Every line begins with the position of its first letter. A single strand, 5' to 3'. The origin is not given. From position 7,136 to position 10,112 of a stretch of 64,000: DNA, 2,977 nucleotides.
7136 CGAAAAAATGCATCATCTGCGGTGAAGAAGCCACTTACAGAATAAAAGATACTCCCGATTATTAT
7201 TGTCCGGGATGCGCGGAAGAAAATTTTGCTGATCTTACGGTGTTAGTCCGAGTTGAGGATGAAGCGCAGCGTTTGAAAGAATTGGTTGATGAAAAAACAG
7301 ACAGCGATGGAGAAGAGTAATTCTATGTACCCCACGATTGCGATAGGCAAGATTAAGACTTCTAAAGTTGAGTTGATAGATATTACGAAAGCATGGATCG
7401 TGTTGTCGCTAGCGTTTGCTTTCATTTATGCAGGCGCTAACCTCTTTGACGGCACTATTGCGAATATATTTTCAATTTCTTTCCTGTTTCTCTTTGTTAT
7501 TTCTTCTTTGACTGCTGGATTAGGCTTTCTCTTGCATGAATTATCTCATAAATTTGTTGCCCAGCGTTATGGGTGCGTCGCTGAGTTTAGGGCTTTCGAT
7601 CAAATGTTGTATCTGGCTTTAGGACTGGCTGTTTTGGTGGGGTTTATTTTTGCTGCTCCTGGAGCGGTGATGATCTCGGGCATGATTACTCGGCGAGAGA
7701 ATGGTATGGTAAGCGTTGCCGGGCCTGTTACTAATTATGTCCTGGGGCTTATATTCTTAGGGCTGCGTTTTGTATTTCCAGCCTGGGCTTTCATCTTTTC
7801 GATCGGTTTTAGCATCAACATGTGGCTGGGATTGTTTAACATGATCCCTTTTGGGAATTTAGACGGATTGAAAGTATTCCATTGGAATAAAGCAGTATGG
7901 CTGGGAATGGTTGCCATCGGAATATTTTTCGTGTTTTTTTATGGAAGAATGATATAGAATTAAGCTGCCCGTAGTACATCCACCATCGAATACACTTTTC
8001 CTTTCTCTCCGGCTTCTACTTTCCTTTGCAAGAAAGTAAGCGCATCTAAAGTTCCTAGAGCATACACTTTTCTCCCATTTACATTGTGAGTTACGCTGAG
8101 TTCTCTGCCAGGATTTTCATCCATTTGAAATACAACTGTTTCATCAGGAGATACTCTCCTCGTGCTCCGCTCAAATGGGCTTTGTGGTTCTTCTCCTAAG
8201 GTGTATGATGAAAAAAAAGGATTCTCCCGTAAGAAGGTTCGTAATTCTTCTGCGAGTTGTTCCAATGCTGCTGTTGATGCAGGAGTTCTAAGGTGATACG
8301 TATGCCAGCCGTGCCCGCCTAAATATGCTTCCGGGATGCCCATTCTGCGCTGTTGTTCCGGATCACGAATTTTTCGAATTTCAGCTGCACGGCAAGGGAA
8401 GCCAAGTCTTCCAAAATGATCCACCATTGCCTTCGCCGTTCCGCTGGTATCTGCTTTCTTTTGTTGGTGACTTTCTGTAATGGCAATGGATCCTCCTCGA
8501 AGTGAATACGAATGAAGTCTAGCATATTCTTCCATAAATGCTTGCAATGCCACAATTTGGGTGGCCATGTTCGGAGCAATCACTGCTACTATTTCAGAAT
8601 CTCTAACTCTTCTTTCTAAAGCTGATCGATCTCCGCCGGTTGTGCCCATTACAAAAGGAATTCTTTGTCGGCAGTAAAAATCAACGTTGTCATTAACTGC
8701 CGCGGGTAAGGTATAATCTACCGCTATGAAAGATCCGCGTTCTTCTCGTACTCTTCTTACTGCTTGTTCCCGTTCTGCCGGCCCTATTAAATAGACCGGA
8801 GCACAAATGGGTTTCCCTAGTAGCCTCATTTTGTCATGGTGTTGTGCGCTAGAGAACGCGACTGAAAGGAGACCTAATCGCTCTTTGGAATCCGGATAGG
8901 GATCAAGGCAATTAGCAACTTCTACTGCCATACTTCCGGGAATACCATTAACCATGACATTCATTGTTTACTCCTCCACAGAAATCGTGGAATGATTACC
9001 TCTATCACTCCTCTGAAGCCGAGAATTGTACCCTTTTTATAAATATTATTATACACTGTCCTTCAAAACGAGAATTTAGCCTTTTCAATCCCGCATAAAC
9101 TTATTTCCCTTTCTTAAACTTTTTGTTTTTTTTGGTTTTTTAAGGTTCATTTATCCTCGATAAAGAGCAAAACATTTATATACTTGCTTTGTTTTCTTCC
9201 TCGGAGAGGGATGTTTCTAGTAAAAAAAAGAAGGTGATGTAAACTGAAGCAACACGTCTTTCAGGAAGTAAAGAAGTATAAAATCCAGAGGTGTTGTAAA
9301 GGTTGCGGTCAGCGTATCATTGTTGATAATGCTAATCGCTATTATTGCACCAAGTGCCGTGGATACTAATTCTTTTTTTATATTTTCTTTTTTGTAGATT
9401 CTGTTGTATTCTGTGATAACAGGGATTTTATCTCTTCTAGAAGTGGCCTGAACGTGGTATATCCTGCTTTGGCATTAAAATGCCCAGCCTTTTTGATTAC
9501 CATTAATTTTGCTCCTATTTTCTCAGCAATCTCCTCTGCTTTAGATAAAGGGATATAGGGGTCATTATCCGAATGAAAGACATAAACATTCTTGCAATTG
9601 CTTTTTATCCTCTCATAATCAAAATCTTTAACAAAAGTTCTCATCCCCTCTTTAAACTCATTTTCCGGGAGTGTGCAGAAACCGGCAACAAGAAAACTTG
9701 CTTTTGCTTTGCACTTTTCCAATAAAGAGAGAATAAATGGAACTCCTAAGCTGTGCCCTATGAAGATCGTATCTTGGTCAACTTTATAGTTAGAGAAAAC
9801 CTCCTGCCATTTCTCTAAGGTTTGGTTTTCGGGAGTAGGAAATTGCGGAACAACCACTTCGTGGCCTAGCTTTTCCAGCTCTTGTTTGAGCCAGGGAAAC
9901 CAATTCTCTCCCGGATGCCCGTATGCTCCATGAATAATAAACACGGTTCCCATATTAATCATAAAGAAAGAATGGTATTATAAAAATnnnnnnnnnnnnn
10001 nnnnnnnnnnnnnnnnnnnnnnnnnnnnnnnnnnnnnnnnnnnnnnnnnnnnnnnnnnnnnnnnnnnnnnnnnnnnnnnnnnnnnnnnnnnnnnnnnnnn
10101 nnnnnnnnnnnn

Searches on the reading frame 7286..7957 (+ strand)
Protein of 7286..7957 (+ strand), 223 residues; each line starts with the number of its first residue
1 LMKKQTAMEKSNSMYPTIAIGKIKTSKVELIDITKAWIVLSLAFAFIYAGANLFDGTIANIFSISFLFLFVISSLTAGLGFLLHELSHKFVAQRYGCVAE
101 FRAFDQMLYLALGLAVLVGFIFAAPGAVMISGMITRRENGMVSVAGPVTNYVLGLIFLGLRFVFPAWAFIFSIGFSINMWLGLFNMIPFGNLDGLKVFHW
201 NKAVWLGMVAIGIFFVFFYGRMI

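Call 59: search_protein_families(library=pfam, proteins=[window:7286-7957:+], max_evalue=0.01)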
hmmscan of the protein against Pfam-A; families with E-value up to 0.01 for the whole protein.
window:7286-7957:+ (223 aa): 1 family
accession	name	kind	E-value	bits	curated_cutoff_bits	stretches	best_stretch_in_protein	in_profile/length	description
PF02163.28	Peptidase_M50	-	4.7e-06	26.5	27.2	2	79-161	8-100/221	Peptidase family M50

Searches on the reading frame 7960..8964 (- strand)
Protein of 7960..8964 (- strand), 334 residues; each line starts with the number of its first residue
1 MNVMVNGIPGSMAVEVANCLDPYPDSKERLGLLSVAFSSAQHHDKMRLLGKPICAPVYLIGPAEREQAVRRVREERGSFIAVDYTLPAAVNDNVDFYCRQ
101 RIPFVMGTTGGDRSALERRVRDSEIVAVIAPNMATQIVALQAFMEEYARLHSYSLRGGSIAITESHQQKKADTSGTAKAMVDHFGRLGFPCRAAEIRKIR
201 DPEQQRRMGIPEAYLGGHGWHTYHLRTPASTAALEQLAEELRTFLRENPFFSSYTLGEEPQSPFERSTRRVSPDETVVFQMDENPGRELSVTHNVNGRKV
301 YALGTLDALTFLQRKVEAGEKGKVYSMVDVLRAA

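Call 14: search_protein_families(library=pfam, proteins=[window:7960-8964:-])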
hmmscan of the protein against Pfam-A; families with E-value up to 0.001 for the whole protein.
window:7960-8964:- (334 aa): 2 families
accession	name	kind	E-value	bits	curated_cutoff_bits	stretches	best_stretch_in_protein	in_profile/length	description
PF05173.19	DapB_C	-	2e-12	47.7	27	1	138-331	3-121/121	Dihydrodipicolinate reductase, C-terminus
PF01113.26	DapB_N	-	3.1e-10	40.7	25.6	1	1-133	1-124/124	Dihydrodipicolinate reductase, N-terminus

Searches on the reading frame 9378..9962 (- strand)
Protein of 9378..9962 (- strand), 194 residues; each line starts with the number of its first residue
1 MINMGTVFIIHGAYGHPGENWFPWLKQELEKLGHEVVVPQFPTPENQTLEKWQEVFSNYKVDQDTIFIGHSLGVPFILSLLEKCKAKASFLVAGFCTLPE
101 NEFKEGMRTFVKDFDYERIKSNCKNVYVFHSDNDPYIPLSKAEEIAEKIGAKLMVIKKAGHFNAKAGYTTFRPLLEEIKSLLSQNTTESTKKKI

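Call 59: search_protein_families(library=pfam, proteins=[window:9378-9962:-], max_evalue=0.01)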
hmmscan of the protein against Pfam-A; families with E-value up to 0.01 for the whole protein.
window:9378-9962:- (194 aa): 5 families
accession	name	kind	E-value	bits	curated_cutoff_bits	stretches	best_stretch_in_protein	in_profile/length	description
PF06821.19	Ser_hydrolase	-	3.1e-21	76.5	22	1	8-172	2-164/172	Serine hydrolase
PF00561.26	Abhydrolase_1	-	8.9e-07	29.3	25.8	1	112-163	200-240/245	alpha/beta hydrolase fold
PF12697.13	Abhydrolase_6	-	2.6e-05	25.5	26.3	0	7-94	1-93/217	Alpha/beta hydrolase family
PF10230.15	LIDHydrolase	-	0.00028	21.1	27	0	106-158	202-254/262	Lipid-droplet associated hydrolase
PF08386.16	Abhydrolase_4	-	0.003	18.1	21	1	121-165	33-77/103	TAP-like protein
